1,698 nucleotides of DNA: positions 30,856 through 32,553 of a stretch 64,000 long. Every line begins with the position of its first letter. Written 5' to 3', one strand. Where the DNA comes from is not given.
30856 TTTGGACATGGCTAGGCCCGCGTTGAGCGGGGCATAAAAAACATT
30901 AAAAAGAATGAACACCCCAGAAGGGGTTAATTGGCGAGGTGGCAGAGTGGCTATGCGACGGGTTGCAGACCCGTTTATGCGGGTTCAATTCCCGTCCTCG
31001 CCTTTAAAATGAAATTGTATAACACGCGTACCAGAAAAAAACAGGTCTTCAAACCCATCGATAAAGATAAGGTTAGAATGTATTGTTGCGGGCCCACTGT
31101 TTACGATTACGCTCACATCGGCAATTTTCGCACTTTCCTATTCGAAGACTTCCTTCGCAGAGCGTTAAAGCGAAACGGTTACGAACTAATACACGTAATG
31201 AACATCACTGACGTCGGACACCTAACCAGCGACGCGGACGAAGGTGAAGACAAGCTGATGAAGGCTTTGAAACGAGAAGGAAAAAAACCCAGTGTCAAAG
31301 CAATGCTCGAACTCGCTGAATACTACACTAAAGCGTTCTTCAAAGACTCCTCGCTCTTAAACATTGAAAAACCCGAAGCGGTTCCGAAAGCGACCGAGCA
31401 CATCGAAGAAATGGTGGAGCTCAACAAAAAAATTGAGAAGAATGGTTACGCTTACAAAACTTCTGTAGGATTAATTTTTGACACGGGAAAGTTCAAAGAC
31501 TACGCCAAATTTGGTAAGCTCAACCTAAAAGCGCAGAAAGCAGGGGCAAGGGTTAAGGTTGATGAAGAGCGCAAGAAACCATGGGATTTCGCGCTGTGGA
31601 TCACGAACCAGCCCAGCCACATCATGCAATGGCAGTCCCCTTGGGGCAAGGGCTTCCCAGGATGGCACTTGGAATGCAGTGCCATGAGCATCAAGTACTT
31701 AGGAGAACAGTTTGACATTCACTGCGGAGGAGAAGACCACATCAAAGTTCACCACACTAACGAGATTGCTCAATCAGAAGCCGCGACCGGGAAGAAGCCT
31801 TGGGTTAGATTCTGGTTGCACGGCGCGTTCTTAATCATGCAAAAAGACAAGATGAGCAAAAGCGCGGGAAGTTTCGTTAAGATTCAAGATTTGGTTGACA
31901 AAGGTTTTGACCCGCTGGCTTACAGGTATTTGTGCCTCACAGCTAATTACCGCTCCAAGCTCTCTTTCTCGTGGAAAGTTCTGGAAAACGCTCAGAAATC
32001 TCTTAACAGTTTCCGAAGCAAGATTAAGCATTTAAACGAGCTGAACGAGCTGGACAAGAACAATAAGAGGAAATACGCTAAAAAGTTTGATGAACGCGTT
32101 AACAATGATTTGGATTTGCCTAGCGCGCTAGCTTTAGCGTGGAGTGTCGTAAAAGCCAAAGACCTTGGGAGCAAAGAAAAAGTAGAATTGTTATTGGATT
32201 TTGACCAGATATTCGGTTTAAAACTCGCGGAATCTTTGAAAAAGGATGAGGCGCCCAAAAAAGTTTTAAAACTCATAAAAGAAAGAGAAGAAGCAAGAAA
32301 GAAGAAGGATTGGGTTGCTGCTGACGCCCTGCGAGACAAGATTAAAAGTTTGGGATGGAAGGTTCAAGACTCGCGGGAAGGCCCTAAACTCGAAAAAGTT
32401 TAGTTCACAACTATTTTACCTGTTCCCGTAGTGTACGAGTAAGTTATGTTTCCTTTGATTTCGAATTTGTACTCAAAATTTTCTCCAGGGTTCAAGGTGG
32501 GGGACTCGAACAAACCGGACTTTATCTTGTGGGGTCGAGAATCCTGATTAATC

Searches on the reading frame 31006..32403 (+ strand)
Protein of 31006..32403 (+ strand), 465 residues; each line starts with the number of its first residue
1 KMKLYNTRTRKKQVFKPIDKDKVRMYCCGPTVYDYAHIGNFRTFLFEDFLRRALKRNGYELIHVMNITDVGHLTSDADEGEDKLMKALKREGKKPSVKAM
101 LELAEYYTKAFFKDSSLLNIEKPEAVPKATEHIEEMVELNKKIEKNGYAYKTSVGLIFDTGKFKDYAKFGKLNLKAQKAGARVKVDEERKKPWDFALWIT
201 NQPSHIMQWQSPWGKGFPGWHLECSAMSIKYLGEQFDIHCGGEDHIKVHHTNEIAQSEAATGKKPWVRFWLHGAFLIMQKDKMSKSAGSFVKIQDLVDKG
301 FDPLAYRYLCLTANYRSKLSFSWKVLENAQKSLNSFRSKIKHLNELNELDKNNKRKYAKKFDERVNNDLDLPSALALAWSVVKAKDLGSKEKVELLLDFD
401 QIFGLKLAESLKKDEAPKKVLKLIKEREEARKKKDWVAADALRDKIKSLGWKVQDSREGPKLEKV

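Call 56: search_protein_families(library=pfam, proteins=[window:31006-32403:+], max_evalue=0.01)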
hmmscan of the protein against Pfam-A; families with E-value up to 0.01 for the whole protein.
window:31006-32403:+ (465 aa): 5 families
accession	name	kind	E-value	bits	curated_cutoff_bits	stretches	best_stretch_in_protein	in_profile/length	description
PF01406.26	tRNA-synt_1e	-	1.4e-93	314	27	1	15-330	2-300/301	tRNA synthetases class I (C) catalytic domain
PF09334.17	tRNA-synt_1g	-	2.9e-08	33.3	20.1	1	272-328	317-373/391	tRNA synthetases class I (M)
PF01921.24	tRNA-synt_1f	-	5e-08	32.7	27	1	237-355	236-352/360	tRNA synthetases class I (K)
PF23493.1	CysS_C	-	6.4e-07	29.8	23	1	415-456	3-44/51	Cysteinyl-tRNA ligase anticodon binding domain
PF00133.28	tRNA-synt_1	-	0.0033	16.7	22.7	0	237-317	330-409/414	tRNA synthetases class I (I, L, M and V)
